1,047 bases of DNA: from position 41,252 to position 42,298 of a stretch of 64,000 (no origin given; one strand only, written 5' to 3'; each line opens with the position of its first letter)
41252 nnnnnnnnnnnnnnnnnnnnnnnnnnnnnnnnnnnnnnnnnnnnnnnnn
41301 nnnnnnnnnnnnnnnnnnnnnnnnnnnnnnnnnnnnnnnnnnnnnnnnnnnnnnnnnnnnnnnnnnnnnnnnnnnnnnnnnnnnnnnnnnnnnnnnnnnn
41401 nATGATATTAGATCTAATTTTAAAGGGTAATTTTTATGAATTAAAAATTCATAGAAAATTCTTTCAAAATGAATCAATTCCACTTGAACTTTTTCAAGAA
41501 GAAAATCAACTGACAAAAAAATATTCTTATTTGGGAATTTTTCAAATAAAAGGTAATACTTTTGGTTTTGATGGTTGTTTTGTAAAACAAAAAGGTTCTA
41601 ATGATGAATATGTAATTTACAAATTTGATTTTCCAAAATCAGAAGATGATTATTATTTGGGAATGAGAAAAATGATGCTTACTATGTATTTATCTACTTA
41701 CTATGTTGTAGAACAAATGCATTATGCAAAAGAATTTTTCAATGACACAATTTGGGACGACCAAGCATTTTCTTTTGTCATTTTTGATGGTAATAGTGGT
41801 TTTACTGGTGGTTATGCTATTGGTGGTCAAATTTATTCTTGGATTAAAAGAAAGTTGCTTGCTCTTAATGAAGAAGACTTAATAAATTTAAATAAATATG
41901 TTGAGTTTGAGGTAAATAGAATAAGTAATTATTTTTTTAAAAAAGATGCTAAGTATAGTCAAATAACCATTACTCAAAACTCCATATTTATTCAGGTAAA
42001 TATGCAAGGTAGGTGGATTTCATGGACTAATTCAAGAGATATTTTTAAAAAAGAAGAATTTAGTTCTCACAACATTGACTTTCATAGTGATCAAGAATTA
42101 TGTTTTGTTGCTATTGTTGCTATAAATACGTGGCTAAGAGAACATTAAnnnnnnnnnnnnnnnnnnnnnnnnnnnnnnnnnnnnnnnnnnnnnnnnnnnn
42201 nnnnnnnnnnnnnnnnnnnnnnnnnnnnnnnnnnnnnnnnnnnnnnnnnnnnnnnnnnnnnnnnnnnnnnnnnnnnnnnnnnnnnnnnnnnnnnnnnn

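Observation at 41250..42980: Two unknown genes occupy the rimM slot of the conserved rpsP-KH-rimM-trmD operon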

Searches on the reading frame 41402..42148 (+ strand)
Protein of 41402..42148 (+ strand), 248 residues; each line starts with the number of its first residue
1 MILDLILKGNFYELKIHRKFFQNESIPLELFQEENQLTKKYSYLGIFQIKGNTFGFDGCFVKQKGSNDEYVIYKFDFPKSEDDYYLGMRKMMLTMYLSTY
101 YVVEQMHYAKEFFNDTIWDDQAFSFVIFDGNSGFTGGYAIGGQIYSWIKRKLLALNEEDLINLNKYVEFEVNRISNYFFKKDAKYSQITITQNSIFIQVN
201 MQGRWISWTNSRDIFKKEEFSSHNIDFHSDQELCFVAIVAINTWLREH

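Call 4: search_protein_families(library=pfam, proteins=[window:41402-42148:+], max_evalue=1)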
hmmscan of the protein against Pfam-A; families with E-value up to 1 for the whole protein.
window:41402-42148:+ (248 aa): 1 family
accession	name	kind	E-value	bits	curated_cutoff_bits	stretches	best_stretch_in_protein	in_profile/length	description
PF17124.11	ThiJ_like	-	0.002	18.4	30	1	62-129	19-86/186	ThiJ/PfpI family-like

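Call 8: search_protein_families(library=ncbifam, proteins=[window:41402-42148:+], max_evalue=1)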
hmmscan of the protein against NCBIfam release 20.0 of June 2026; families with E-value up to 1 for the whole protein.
window:41402-42148:+ (248 aa): 0 families

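Call 9: search_protein_families(library=phrogs, proteins=[window:41402-42148:+], max_evalue=1)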
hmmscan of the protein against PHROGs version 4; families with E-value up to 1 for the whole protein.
window:41402-42148:+ (248 aa): 1 family
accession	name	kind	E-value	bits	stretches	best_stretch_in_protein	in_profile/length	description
phrog_31235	-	unknown function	0.23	12.5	0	200-218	28-46/50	-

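Call 10: search_protein_families(library=padloc, proteins=[window:41402-42148:+], max_evalue=1)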
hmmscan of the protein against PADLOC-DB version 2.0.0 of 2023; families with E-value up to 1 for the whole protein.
window:41402-42148:+ (248 aa): 0 families

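Call 11: find_homologous_proteins(query=window:41402-42145:+, max_evalue=0.01)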
Query window:41402-42145:+ (248 aa): 42 proteins with E <= 0.01 among 133 candidates.
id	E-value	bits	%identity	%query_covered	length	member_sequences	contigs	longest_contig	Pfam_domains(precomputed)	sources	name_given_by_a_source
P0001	8.9e-164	561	100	100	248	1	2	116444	-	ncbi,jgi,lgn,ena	ncbi:MAG: hypothetical protein WC264_03025 [Candidatus Paceibacterota bacterium]|jgi:hypothetical pr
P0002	3.4e-139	481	85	100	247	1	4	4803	-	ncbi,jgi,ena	-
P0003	6.5e-112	391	71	100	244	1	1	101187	-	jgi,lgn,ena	-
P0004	1.3e-95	338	65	100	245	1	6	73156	-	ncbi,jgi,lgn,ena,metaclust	ncbi:MAG TPA: hypothetical protein VIK86_09275 [Candidatus Paceibacterota bacterium]|metaclust:\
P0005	3.3e-95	336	61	100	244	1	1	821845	-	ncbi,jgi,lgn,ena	ncbi:MAG: hypothetical protein WC863_02630 [Patescibacteria group bacterium]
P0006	6.7e-95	336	64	100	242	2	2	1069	-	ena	-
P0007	1.5e-94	334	63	100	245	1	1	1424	-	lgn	-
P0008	1.2e-92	328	60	100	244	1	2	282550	-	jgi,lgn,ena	-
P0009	1.4e-92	328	61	100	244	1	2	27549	-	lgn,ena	-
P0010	2.4e-92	327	60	100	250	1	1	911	-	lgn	-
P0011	3.5e-92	327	61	99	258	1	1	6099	-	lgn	-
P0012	4.5e-92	326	59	100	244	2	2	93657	-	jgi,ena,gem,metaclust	metaclust:\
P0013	9.9e-92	325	61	100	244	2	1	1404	-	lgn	-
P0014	1.1e-91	325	62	100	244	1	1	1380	-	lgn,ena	-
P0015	2.7e-91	324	61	100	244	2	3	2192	-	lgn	-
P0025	1.1e-86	309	59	100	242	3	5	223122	-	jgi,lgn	jgi:hypothetical protein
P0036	9.8e-74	266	48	100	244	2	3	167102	-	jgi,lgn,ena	-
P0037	6.8e-73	263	51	100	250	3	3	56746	-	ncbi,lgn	-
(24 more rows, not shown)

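Call 14: find_encoding_contigs(protein=P0005, flank=6000, max_places=2)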
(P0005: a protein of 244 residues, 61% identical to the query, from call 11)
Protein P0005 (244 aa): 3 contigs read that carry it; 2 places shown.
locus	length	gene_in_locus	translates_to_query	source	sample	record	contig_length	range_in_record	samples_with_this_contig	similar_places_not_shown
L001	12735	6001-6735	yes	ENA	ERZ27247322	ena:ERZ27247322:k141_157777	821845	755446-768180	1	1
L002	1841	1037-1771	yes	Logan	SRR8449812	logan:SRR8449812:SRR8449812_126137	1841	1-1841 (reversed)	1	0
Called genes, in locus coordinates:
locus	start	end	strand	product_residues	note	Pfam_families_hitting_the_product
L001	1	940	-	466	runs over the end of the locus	PF00772:DnaB, PF03796:DnaB_C, PF13481:AAA_25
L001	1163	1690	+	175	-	-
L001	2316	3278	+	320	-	PF03741:TerC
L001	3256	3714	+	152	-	-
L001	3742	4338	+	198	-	PF09335:VTT_dom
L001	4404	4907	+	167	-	PF04073:tRNA_edit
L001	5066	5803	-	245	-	PF13489:Methyltransf_23, PF01209:Ubie_methyltran, PF05175:MTS (weak), PF13847:Methyltransf_31, PF08241:Methyltransf_11, PF08242:Methyltransf_12, PF13649:Methyltransf_25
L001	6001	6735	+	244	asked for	-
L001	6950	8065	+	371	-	-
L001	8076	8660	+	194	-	-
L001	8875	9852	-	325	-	PF00551:Formyl_trans_N, PF02911:Formyl_trans_C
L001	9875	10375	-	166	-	PF01327:Pep_deformylase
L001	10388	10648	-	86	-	-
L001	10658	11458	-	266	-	PF02900:LigB, PF01875:Memo (weak)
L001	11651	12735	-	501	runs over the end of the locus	-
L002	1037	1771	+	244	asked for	-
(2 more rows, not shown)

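Call 15: find_encoding_contigs(protein=P0003, flank=6000, max_places=2)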
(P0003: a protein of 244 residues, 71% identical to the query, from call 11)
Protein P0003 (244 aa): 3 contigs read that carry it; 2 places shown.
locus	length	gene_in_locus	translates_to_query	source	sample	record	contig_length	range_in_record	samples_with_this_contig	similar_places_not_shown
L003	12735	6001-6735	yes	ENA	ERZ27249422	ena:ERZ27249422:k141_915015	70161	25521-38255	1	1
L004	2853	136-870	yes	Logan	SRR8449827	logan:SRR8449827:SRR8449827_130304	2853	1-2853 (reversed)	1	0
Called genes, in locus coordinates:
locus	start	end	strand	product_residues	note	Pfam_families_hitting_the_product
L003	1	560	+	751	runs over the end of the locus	PF02463:SMC_N, PF13175:AAA_15, PF13476:AAA_23, PF13304:AAA_21 (weak)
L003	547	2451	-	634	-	PF00768:Peptidase_S11, PF13354:Beta-lactamase2 (weak), PF09587:PGA_cap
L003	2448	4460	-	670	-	PF08206:OB_RNB (weak), PF22896:OB_RNR_1st (weak), PF17849:OB_Dis3 (weak), PF17876:CSD2, PF00773:RNB, PF00575:S1 (weak)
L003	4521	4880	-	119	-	-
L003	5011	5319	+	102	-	PF00886:Ribosomal_S16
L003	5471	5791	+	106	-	PF13083:KH_KhpA-B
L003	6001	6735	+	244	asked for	-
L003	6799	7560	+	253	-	PF01746:tRNA_m1G_MT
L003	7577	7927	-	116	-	-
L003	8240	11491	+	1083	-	PF04563:RNA_pol_Rpb2_1, PF04561:RNA_pol_Rpb2_2, PF04565:RNA_pol_Rpb2_3, PF10385:RNA_pol_Rpb2_45, PF00562:RNA_pol_Rpb2_6, PF04560:RNA_pol_Rpb2_7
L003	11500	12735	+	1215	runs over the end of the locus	PF04997:RNA_pol_Rpb1_1, PF00623:RNA_pol_Rpb1_2, PF04983:RNA_pol_Rpb1_3, PF05000:RNA_pol_Rpb1_4 (weak), PF04998:RNA_pol_Rpb1_5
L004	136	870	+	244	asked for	-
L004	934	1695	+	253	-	PF01746:tRNA_m1G_MT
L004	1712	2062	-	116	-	-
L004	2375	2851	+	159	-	?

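Call 16: find_encoding_contigs(protein=P0036, flank=6000, max_places=2)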
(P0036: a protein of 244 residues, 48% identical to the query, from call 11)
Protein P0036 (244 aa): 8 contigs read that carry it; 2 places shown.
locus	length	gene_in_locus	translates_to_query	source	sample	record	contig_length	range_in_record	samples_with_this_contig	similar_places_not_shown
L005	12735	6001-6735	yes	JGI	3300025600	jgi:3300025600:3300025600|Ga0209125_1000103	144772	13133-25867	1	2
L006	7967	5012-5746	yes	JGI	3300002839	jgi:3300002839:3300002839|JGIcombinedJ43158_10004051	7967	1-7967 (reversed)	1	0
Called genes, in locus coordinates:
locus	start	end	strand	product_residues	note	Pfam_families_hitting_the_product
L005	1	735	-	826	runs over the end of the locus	PF02463:SMC_N (faint), PF03193:RsgA_GTPase (faint), PF13173:AAA_14 (faint), PF13191:AAA_16 (faint), PF13476:AAA_23 (faint), PF13481:AAA_25 (faint), PF17755:UvrA_DNA-bind, PF00005:ABC_tran (weak), +4 more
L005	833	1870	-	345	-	PF13091:PLDc_2, PF00614:PLDc (faint), PF13091:PLDc_2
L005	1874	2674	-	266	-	PF01734:Patatin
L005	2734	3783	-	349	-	-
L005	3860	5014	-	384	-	-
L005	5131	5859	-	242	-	PF01553:Acyltransferase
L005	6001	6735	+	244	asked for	-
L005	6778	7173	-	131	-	PF02177:APP_N (weak)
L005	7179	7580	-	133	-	PF00293:NUDIX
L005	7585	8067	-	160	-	PF00583:Acetyltransf_1, PF13673:Acetyltransf_10 (weak), PF13508:Acetyltransf_7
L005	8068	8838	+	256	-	PF01988:VIT1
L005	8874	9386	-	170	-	PF10502:Peptidase_S26 (weak)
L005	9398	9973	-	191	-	-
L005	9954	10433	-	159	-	PF00717:Peptidase_S24 (weak)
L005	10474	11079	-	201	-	PF12389:Peptidase_M73 (weak)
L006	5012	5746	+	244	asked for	-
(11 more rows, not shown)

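Call 20: find_encoding_contigs(protein=P0002, flank=6000, max_places=3)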
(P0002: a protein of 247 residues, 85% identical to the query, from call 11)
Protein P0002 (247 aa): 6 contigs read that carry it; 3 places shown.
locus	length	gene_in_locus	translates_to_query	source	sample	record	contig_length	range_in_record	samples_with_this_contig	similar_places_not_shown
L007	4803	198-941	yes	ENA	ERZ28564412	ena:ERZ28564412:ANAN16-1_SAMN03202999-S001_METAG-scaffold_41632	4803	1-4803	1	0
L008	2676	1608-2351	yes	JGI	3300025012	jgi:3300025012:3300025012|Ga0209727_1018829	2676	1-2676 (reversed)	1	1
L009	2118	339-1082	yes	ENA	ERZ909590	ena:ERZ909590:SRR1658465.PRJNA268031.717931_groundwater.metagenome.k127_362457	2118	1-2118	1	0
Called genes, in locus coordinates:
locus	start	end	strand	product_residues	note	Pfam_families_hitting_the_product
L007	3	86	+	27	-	?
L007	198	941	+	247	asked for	-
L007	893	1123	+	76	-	-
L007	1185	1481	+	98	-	PF01746:tRNA_m1G_MT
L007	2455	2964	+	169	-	PF14714:KH_dom-like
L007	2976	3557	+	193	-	-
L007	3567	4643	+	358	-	PF02481:DNA_processg_A, PF17782:WHD_DprA (weak)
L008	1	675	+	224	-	?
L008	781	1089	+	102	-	PF00886:Ribosomal_S16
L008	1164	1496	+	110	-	PF13083:KH_KhpA-B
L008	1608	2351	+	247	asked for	-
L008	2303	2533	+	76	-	-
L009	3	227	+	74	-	?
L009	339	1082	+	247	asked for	-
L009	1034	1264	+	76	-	-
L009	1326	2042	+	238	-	PF01746:tRNA_m1G_MT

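Call 21: find_encoding_contigs(protein=P0004, flank=6000, max_places=2)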
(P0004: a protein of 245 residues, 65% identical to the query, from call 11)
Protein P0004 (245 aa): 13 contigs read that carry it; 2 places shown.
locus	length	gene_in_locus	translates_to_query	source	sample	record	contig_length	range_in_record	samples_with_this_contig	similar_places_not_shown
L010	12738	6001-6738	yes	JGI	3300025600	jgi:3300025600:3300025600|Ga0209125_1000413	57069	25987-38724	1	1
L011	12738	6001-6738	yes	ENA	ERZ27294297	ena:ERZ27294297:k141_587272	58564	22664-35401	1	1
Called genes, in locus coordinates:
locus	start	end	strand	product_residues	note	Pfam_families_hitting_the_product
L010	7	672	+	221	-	PF01386:Ribosomal_L25p, PF14693:Ribosomal_TL5_C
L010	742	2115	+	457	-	PF13406:SLT_2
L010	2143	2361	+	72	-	PF01197:Ribosomal_L31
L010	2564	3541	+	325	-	PF03462:PCRF, PF00472:RF-1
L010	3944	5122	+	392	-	PF07690:MFS_1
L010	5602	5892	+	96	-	PF00076:RRM_1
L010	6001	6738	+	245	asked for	-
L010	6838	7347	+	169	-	-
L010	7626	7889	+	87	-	PF09527:ATPase_gene1 (weak)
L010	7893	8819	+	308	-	PF00119:ATP-synt_A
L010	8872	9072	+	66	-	PF00137:ATP-synt_C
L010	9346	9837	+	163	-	PF00430:ATP-synt_B, PF12137:RapA_C (weak)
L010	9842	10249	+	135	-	PF00213:OSCP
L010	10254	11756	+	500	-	PF02874:ATP-synt_ab_N, PF00006:ATP-synt_ab, PF06745:ATPase (faint), PF00306:ATP-synt_ab_C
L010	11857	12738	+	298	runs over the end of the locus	PF00231:ATP-synt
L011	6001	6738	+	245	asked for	-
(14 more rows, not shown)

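Call 25: predict_structure(alignment_id=A1)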
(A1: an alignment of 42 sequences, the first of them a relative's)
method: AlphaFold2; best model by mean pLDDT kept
length: 248 residues; sequences in the alignment: 42
mean_pLDDT: 92.7   pTM: 0.91
mean pLDDT of the five models: 92.7, 92.1, 91.7, 91.1, 91.0
residues with pLDDT >= 90: 203; 70-90: 38; 50-70: 7; < 50: 0
segments of 3 or more residues with pLDDT < 50: none
pLDDT, mean of each block of 10 residues (from residue 1): 96 97 96 94 95 97 89 95 89 96 95 92 89 69 96 98 98 92 88 94 87 94 88 95 97
secondary structure, 60 per line:
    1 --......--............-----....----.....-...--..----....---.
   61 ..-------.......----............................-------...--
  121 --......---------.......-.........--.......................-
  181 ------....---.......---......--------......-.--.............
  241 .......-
elements in order: E3-8 E11-17 H18-22 H28-31 H36-40 E53-56 E60-62 E70-76 H81-108 E123-128 E138-144 H146-154 H157-179 E187-190 E194-200 E204-209 E218-223 H228-247

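Call 33: fold_search(model_id=the predicted structure, library=pdb)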
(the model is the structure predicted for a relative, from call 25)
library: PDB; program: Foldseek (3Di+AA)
matches with E <= 10: 344; with E <= 0.001: 0
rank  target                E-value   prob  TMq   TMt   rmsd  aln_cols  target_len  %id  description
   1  1dq8_A                3.3e-02  0.10  0.16  0.11  19.6       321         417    9  COMPLEX OF THE CATALYTIC PORTION OF HUMAN HMG-COA REDUCTASE WITH HMG AND COA (released 2000-03-08)
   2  1p8k_Z                5.6e-02  0.06  0.12  0.12  20.1       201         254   11  The structure and DNA recognition of a bifunctional homing endonuclease and group I intron splicing factor (released 2004-01-20)
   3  11qf_A                1.0e-01  0.08  0.18  0.16  18.2       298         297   10  I-PnoMI with solubilizing mutations (released 2026-03-25)
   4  2q1l_C                1.4e-01  0.07  0.16  0.11  19.3       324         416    8  Design and Synthesis of Pyrrole-based, Hepatoselective HMG-CoA Reductase Inhibitors (released 2007-07-17)
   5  7vkl_A                1.8e-01  0.28  0.25  0.35  13.7       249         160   10  Crystal structure of MmIMP3-KH12 in complex with zipcode RNA (released 2022-10-05)
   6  7jsr_A                1.8e-01  0.07  0.17  0.04  19.6       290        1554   10  Crystal structure of the large glutamate dehydrogenase composed of 180 kDa subunits from Mycobacterium smegmatis (released 2021-06-09)
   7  1vr8                  3.1e-01  0.16  0.18  0.28  12.2       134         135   10  Crystal structure of GTP binding regulator (TM1622) from Thermotoga Maritima at 1.75 A resolution (released 2005-03-15)
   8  11qf_B                4.3e-01  0.07  0.18  0.15  19.2       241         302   13  I-PnoMI with solubilizing mutations (released 2026-03-25)
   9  4hjh_B                5.1e-01  0.13  0.21  0.13  16.5       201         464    9  Iodide SAD phased crystal structure of a phosphoglucomutase from Brucella melitensis complexed with glucose-6-phosphat (released 2012-11-21)
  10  5t2n_A                5.1e-01  0.04  0.16  0.14  18.1       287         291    9  Engineered variant of I-OnuI meganuclease targeting the Anopheles AGAP007280 gene; harbors 38 point mutations relative (released 2017-05-03)
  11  2n4a_MODEL_1_A        5.4e-01  0.08  0.15  0.23  14.7       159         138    8  EC-NMR Structure of Ralstonia metallidurans Rmet_5065 Determined by Combining Evolutionary Couplings (EC) and  (released 2015-07-01)
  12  5z9a_A                5.4e-01  0.08  0.22  0.22  16.1       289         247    8  Crystal structure of chorismate synthase from Pseudomonas aeruginosa (released 2018-02-28)
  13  9e6q_AE               5.4e-01  0.04  0.13  0.15  15.8       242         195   10  Cryo-EM structure of the Pyrobaculum calidifontis 50S ribosomal subunit in complex with Dri (released 2024-11-20)
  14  3i87                  6.1e-01  0.08  0.20  0.23  16.1       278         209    8  Ethanolamine Utilization Microcompartment Shell Subunit, EutL Open Form (released 2010-01-12)
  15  8hku_AL6P             6.4e-01  0.03  0.11  0.14  17.6       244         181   10  Cryo-EM Structures and Translocation Mechanism of Crenarchaeota Ribosome (released 2023-08-16)
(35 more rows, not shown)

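Call 51: search_solved_structures(query=A1, max_evalue=10)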
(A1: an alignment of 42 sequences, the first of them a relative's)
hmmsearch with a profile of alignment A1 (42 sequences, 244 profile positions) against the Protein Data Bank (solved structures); distinct sequences matched with E-value up to 10: 0.

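Call 60: find_related_loci(query=A1, collection=viral_contigs, flank=5000)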
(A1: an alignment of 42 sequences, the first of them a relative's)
Query A1 (248 aa) in viral_contigs; peptide patterns used: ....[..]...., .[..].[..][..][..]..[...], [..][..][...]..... (x = any residue, [..] = any of these).
58 stretches matched a pattern, but none encodes a relative of the query by tblastn (E <= 1e-3).

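Call 82: find_encoding_contigs(protein=P0008, flank=4000, max_places=1)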
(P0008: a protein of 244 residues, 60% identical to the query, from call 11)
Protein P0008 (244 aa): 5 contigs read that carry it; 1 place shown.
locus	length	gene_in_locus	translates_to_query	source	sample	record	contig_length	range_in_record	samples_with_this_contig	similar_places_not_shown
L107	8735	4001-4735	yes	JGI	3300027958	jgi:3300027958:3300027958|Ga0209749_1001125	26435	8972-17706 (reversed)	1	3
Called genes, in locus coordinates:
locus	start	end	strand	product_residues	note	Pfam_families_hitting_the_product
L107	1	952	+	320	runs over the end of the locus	-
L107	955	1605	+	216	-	-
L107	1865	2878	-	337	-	PF04055:Radical_SAM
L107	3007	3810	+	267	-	PF01978:TrmB, PF13412:HTH_24 (faint)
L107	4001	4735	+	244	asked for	-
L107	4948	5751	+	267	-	PF01734:Patatin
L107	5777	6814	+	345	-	PF13091:PLDc_2, PF00614:PLDc (faint), PF13091:PLDc_2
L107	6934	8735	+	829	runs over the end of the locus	PF00005:ABC_tran (faint), PF02463:SMC_N (faint), PF03193:RsgA_GTPase (faint), PF13191:AAA_16 (faint), PF13476:AAA_23 (faint), PF13481:AAA_25 (faint), PF13555:AAA_29 (faint), PF17755:UvrA_DNA-bind, +3 more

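Call 83: find_encoding_contigs(protein=P0025, flank=4000, max_places=1)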
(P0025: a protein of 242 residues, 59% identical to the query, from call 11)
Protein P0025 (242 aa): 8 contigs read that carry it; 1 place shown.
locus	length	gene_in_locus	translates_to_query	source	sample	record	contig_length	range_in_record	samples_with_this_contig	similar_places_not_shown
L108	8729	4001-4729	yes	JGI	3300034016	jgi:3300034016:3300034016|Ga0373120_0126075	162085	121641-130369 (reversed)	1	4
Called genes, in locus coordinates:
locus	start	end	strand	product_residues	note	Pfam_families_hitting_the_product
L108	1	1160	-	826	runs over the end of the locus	PF00005:ABC_tran (faint), PF01637:ATPase_2 (faint), PF02463:SMC_N (faint), PF03193:RsgA_GTPase (faint), PF13191:AAA_16 (faint), PF13481:AAA_25 (faint), PF13555:AAA_29 (faint), PF17755:UvrA_DNA-bind, +3 more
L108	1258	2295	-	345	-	PF13091:PLDc_2, PF00614:PLDc (faint), PF13091:PLDc_2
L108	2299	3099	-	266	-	PF01734:Patatin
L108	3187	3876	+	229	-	PF01988:VIT1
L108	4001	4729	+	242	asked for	-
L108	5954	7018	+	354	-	PF01926:MMR_HSR1, PF02421:FeoB_N, PF06071:YchF-GTPase_C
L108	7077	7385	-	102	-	-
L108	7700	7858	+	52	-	-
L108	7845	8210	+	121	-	-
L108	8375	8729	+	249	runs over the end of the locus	-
